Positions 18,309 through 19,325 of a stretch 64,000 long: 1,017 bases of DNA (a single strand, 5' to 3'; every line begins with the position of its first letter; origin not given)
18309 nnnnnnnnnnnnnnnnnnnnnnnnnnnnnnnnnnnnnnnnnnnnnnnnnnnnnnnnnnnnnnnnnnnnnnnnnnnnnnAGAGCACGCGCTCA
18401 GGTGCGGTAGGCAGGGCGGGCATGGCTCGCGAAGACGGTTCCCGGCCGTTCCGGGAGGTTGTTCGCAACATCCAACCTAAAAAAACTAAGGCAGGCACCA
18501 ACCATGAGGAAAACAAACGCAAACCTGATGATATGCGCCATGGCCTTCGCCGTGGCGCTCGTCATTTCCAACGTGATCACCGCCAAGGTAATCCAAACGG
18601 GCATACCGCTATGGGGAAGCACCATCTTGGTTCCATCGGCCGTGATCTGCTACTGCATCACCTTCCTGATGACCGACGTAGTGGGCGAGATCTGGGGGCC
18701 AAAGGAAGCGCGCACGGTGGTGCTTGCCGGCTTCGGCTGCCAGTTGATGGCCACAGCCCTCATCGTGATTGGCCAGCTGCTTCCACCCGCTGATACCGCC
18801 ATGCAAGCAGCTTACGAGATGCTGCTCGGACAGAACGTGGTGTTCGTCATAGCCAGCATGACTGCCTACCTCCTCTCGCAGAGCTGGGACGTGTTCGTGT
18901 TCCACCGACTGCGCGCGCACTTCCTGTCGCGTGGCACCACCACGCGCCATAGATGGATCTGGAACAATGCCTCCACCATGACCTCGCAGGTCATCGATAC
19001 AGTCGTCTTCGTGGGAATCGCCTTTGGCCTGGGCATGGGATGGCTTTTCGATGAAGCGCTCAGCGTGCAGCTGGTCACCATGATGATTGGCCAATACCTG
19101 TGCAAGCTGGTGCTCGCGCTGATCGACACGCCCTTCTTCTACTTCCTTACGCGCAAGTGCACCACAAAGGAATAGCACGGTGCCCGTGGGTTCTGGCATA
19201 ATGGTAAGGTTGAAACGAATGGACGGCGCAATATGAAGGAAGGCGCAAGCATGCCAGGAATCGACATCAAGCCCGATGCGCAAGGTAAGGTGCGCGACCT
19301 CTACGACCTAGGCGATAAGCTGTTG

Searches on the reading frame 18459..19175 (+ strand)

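Call 85: search_protein_families(library=ncbifam, proteins=[window:18459-19175:+], max_evalue=0.01)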
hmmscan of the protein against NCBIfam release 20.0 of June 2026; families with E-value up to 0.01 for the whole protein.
window:18459-19175:+ (238 aa): 2 families
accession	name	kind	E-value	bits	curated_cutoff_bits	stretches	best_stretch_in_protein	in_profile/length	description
TIGR00697.1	TIGR00697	equivalog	6.1e-40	137.2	50.95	1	25-229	4-193/201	queuosine precursor transporter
NF008406.0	PRK11212.1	equivalog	6.1e-12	45.6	252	1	19-222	9-192/221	7-cyano-7-deazaguanine/7-aminomethyl-7-deazaguanine transporter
